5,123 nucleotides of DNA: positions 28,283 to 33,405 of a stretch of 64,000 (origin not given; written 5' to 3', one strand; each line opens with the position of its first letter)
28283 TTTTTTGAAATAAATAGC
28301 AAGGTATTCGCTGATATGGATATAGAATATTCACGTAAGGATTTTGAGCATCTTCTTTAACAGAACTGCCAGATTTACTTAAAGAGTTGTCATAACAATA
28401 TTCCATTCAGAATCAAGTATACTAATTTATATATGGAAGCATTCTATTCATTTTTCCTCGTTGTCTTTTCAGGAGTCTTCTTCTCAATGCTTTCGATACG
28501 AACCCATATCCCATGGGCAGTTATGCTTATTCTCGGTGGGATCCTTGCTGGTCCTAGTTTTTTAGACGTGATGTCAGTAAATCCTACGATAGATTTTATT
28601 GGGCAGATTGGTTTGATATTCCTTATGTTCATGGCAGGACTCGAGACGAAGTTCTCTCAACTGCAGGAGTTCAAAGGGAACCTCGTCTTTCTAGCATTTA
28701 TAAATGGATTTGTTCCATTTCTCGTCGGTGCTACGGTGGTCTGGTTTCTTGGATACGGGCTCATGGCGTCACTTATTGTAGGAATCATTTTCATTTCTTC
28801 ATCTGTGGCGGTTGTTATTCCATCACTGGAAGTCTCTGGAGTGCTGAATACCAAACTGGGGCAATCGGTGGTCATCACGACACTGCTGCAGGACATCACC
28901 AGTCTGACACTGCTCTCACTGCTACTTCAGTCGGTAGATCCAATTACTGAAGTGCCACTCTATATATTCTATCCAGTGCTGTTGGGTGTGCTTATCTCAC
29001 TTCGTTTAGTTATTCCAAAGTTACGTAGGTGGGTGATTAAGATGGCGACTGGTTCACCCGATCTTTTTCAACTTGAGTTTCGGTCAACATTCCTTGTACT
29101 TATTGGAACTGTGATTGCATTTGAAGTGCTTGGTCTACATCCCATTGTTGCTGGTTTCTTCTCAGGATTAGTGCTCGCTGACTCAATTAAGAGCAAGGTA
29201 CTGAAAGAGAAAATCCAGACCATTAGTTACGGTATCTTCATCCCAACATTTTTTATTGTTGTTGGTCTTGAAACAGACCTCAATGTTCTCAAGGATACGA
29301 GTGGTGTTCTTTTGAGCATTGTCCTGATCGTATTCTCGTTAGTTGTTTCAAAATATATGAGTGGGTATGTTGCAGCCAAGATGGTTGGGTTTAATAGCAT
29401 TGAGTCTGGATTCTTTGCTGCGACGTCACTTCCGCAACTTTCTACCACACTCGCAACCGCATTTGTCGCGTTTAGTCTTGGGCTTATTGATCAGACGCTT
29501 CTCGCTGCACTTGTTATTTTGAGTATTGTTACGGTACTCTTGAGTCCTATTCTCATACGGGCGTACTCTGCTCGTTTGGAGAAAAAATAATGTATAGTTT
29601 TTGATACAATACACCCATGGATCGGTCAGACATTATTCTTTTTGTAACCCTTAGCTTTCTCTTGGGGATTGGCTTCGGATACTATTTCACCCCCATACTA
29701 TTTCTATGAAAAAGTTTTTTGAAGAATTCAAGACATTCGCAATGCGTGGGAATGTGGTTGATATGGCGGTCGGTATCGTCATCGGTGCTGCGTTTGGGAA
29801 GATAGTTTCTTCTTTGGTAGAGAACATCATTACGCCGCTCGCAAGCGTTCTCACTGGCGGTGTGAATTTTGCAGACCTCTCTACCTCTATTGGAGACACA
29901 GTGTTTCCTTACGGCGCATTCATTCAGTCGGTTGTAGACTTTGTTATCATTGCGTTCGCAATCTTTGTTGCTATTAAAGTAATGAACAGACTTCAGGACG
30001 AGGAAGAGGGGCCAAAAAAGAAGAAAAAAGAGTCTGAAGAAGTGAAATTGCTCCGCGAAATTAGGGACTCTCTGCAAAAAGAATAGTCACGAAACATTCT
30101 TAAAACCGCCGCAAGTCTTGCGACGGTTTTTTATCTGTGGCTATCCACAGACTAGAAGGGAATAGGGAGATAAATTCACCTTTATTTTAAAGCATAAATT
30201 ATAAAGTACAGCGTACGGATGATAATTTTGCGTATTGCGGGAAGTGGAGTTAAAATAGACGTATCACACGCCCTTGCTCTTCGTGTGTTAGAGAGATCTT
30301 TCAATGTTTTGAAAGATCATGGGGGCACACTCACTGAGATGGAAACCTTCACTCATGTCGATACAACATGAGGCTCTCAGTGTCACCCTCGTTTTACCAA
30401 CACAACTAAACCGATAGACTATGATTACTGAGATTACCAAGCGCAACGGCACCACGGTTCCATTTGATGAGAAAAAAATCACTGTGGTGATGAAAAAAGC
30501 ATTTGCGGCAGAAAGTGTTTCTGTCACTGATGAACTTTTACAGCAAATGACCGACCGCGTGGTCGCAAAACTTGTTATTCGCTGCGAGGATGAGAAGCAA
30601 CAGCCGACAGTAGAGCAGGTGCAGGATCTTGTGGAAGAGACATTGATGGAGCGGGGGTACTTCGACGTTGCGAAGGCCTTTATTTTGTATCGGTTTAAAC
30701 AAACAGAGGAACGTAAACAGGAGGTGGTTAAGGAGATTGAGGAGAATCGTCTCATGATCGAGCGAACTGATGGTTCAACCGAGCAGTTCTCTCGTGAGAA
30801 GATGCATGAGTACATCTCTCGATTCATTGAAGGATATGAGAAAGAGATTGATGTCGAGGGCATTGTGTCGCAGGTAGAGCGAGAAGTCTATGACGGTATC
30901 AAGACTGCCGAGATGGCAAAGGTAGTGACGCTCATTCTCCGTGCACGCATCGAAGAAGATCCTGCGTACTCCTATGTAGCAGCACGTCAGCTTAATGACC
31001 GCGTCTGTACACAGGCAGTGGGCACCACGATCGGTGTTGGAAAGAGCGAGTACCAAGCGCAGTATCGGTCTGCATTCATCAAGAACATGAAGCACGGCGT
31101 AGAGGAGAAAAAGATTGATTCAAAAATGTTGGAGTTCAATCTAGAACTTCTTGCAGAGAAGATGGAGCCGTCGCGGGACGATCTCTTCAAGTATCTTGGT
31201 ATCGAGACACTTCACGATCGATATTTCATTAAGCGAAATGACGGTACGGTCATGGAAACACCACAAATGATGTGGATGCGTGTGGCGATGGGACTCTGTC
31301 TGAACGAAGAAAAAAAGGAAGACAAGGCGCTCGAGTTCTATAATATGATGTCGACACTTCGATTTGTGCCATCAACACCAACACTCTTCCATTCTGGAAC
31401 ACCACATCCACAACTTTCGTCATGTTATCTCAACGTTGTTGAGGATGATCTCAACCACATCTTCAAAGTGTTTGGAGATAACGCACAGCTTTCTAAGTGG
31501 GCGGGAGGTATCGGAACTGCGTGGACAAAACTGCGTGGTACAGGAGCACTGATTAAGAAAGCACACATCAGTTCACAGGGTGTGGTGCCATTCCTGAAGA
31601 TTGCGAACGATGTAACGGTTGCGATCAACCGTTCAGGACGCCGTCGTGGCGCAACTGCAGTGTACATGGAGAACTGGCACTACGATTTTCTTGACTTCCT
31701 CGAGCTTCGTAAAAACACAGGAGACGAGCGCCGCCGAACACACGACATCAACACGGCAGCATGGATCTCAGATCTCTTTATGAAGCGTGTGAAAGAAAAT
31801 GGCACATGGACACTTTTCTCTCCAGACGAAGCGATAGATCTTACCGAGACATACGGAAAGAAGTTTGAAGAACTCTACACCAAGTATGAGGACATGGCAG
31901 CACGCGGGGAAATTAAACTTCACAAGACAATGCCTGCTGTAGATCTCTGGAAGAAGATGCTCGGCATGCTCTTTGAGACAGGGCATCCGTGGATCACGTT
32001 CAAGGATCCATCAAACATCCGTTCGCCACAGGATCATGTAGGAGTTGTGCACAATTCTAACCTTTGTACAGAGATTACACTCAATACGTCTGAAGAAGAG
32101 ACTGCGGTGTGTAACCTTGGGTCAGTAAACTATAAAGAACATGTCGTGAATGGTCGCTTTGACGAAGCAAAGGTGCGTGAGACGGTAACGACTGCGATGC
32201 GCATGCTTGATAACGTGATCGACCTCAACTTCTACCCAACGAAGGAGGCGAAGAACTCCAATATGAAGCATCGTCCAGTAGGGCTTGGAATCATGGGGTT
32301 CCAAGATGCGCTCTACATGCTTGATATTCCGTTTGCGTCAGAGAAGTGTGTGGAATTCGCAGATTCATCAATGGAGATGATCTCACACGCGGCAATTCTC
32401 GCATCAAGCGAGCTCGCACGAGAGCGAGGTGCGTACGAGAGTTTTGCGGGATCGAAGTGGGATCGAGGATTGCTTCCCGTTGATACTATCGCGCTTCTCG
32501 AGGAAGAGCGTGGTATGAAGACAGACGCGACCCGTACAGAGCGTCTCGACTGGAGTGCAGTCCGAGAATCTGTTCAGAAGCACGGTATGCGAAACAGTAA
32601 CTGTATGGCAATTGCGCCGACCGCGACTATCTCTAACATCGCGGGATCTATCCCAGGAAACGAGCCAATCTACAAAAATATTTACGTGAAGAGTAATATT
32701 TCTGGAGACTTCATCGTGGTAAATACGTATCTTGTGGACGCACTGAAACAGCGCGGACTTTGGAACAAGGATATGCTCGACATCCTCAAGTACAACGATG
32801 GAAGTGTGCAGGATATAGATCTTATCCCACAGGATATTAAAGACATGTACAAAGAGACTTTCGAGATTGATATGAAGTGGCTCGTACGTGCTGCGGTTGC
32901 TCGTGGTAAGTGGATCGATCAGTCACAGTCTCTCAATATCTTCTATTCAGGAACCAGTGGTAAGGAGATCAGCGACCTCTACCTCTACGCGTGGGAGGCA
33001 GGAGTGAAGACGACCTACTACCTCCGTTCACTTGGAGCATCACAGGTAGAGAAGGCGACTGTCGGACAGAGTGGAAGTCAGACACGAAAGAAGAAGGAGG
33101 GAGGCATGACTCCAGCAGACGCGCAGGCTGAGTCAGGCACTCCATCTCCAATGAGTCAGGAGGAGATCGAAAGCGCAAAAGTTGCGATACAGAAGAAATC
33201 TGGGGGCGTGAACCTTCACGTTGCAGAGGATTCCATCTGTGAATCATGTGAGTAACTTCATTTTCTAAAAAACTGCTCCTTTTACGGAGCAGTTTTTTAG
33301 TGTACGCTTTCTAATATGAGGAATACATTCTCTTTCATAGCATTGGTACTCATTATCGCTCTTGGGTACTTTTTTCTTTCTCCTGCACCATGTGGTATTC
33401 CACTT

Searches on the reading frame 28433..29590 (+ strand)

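Call 33: search_protein_families(library=pfam, proteins=[window:28433-29590:+], max_evalue=0.001)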
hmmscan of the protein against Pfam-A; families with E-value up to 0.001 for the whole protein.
window:28433-29590:+ (385 aa): 1 family
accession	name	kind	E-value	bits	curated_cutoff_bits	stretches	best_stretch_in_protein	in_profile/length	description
PF00999.27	Na_H_Exchanger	-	1.1e-53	182.9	26.2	1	15-375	9-374/375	Sodium/hydrogen exchanger, transmembrane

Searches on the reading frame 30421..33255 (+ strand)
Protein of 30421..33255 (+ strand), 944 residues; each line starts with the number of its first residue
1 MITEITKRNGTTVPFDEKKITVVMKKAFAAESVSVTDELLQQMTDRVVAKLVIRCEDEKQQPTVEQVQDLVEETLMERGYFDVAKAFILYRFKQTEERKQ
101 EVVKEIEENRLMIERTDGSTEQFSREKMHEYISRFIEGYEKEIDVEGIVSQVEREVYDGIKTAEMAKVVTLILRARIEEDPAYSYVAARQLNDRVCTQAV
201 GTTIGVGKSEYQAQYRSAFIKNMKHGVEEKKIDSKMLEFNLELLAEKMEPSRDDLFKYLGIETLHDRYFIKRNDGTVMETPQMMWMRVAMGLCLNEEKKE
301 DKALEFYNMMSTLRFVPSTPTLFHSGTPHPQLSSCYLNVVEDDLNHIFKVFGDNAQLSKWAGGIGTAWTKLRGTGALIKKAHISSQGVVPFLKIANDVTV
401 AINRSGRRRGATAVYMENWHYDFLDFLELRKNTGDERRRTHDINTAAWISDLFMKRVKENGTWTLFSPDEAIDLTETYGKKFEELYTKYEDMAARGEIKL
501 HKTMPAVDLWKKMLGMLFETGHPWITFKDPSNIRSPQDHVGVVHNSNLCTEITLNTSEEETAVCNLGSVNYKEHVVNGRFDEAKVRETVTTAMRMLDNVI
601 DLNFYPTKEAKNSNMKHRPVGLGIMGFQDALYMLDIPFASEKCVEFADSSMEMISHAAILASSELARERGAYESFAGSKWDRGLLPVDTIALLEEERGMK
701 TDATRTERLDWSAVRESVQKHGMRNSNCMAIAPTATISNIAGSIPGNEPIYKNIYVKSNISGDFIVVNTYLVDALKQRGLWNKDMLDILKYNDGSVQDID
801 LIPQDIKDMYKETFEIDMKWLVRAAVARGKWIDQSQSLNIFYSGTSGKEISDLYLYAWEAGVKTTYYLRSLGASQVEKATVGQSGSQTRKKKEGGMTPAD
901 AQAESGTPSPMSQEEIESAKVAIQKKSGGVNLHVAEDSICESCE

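Call 33: search_protein_families(library=pfam, proteins=[window:30421-33255:+], max_evalue=0.001)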
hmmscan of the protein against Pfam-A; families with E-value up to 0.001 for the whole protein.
window:30421-33255:+ (944 aa): 3 families
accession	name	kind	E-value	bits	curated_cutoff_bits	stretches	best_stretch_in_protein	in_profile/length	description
PF02867.20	Ribonuc_red_lgC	-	3.3e-187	623.7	23.9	1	333-868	1-523/523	Ribonucleotide reductase, barrel domain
PF03477.21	ATP-cone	-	3.5e-30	104.8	25.8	2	5-95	3-87/88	ATP cone domain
PF00317.26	Ribonuc_red_lgN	-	2e-26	92.3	28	1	255-329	2-76/77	Ribonucleotide reductase, all-alpha domain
